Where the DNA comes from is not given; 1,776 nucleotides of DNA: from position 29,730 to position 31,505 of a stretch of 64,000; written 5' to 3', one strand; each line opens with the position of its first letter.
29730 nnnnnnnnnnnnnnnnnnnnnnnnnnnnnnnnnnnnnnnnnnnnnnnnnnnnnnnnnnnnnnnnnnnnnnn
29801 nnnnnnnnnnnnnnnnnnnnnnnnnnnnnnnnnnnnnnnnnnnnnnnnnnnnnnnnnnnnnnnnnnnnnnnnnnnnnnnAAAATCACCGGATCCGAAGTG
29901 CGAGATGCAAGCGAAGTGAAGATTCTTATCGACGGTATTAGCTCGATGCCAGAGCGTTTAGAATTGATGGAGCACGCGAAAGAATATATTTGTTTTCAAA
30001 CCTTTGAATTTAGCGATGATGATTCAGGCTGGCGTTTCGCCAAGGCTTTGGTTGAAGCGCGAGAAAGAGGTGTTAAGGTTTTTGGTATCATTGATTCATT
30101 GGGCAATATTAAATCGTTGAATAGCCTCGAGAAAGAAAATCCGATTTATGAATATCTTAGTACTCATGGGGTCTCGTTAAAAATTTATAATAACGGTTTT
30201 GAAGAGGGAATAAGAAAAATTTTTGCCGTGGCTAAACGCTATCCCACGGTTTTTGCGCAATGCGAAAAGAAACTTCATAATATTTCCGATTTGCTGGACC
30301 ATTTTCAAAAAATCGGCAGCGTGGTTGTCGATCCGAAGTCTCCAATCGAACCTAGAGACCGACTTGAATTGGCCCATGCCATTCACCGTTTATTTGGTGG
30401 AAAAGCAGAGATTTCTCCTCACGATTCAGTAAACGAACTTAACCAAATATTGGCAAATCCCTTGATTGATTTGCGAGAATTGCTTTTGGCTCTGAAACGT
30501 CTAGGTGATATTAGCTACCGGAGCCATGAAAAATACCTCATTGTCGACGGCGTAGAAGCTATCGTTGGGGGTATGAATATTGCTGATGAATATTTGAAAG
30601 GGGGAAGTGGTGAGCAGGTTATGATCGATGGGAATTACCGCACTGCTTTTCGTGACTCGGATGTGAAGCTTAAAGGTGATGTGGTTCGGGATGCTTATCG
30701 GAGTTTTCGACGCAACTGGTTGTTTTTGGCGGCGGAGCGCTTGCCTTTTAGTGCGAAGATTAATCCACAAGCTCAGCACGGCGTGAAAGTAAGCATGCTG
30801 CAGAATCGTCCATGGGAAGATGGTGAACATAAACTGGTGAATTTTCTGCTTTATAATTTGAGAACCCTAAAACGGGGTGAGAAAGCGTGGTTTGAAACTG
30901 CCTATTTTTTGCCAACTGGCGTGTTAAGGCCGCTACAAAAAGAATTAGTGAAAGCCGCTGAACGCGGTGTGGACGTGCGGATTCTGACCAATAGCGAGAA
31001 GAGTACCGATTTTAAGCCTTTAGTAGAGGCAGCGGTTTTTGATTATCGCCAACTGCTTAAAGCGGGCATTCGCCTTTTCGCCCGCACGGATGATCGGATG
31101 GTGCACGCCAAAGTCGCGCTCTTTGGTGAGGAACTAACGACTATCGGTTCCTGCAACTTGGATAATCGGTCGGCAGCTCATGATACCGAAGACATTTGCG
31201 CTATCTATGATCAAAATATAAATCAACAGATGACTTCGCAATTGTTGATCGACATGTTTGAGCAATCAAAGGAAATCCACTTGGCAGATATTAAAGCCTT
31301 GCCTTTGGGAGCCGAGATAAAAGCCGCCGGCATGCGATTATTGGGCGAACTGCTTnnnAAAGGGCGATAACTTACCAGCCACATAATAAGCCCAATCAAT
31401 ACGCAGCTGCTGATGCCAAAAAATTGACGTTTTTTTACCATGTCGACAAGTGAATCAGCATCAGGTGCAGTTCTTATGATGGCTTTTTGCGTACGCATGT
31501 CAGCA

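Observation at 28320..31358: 1012-aa two-HKD phospholipase D protein with an unassignable ~500-aa N-terminal half and no signal peptide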

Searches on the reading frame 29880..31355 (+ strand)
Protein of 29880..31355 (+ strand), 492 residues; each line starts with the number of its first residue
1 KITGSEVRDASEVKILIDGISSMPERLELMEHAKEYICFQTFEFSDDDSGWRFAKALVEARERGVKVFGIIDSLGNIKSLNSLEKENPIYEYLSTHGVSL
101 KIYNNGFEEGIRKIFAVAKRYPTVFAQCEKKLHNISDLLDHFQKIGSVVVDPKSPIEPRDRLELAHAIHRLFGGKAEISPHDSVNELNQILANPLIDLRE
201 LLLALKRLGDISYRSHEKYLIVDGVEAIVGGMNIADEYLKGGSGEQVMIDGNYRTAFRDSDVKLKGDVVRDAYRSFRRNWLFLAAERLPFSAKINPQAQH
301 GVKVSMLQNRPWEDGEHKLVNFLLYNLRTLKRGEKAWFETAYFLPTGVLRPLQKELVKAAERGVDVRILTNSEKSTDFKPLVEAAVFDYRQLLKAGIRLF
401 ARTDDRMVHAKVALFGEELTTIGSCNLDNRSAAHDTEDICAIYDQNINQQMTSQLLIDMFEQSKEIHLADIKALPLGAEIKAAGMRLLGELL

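Call 16: find_homologous_proteins(query=window:29880-31355:+, max_evalue=0.00001)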
Query window:29880-31355:+ (492 aa): 93 proteins with E <= 0.00001 among 8000 candidates.
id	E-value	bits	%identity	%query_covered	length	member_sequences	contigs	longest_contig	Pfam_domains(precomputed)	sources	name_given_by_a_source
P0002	2.5e-163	562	54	97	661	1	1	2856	PF13091.13,PF00614.29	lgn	-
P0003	1.1e-145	504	53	91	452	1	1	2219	PF13091.13,PF00614.29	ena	-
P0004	6.8e-105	370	57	62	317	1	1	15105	PF13091.13,PF00614.29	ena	-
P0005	6.8e-65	238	41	59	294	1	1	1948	PF13091.13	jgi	jgi:cardiolipin synthase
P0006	1.4e-54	204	38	56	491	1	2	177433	PF13091.13,PF00614.29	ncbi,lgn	-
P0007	1.0e-38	151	36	51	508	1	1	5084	PF13091.13,PF00614.29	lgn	-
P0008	2.4e-33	134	34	57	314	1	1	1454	PF13091.13,PF00614.29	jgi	jgi:cardiolipin synthase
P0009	6.2e-27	113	31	57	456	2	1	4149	PF13396.12,PF13091.13,PF00614.29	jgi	jgi:cardiolipin synthase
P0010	8.7e-25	105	31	59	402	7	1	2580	PF13091.13,PF00614.29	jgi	jgi:cardiolipin synthase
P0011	9.5e-25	105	30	55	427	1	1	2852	PF13091.13,PF00614.29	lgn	-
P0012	1.3e-24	105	29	54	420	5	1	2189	PF13091.13,PF00614.29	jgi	jgi:cardiolipin synthase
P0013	1.4e-23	101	31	58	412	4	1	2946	PF13091.13,PF00614.29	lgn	-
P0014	1.2e-22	98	34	47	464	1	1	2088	PF13091.13,PF00614.29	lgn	-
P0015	4.8e-22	96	30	52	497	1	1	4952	PF13396.12,PF13091.13,PF00614.29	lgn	-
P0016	5.7e-22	96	29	57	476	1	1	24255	PF13396.12,PF13091.13,PF13090.13,PF00614.29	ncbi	ncbi:MAG: cardiolipin synthase [Kofleriaceae bacterium]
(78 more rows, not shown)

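Call 18: find_encoding_contigs(protein=P0002, flank=10000)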
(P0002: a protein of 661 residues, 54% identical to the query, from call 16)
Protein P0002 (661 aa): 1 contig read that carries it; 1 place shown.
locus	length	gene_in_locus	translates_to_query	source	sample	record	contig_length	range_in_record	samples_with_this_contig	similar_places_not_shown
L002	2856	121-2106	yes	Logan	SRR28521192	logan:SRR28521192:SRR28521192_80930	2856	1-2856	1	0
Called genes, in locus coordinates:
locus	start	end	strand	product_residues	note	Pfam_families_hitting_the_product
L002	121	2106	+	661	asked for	PF13091:PLDc_2, PF00614:PLDc (faint), PF13091:PLDc_2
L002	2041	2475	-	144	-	-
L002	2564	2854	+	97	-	?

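Call 19: find_encoding_contigs(protein=P0004, flank=10000)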
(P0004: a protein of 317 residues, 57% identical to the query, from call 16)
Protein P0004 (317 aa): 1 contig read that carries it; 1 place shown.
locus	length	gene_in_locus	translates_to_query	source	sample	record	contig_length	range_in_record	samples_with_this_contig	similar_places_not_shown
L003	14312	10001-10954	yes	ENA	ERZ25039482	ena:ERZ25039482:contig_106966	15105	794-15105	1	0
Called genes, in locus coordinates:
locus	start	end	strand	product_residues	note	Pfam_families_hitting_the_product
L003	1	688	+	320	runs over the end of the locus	-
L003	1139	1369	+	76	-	PF25893:HH_CzcB (weak)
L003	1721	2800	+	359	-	PF00873:ACR_tran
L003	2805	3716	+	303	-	PF00873:ACR_tran, PF03176:MMPL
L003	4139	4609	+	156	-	PF00873:ACR_tran, PF03176:MMPL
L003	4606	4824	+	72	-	PF00873:ACR_tran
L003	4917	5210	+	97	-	PF01161:PBP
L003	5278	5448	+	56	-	PF01161:PBP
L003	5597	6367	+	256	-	-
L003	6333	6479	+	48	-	-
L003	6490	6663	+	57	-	-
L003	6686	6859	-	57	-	-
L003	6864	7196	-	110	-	PF04664:OGFr_N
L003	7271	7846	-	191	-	PF03729:DUF308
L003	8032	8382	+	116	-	-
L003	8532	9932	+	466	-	-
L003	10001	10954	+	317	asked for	PF00614:PLDc (faint), PF13091:PLDc_2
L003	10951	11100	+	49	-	-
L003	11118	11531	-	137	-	-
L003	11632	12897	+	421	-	PF02403:Seryl_tRNA_N, PF00587:tRNA-synt_2b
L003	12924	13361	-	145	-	-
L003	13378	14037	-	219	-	-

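Call 88: find_encoding_contigs(protein=P0006, flank=8000, max_places=2)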
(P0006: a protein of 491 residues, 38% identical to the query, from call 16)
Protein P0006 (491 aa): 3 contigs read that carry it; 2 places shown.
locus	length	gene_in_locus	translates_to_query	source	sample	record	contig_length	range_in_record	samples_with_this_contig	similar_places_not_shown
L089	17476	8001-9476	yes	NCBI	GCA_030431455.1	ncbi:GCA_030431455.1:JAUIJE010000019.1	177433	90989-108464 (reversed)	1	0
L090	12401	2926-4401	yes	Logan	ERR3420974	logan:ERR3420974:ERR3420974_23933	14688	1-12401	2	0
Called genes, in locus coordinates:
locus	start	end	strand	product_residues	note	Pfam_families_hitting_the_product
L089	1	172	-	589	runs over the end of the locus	PF04151:PPC (faint), PF13948:DUF4215 (faint)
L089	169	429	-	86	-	-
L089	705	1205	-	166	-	-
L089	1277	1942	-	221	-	PF01852:START, PF03364:Polyketide_cyc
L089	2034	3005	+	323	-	PF00561:Abhydrolase_1, PF12697:Abhydrolase_6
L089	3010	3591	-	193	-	-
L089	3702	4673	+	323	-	-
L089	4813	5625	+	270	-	-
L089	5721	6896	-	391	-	-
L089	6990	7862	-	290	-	PF01545:Cation_efflux, PF16916:ZT_dimer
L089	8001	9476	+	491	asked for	PF13091:PLDc_2, PF00614:PLDc (faint), PF13091:PLDc_2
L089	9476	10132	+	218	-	PF13424:TPR_12 (faint), PF07721:TPR_4 (faint), PF13371:TPR_9 (faint), PF07719:TPR_2 (faint), PF12895:ANAPC3 (faint), PF13174:TPR_6 (faint), PF13414:TPR_11 (weak), PF14559:TPR_19 (weak), +6 more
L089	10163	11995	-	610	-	PF13243:SQHop_cyclase_C (weak), PF13620:CarboxypepD_reg, PF17210:SdrD_B (weak), PF22904:NOMO1-like_2nd (weak)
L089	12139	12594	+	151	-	-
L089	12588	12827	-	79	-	-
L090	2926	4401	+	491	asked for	PF13091:PLDc_2, PF00614:PLDc (faint), PF13091:PLDc_2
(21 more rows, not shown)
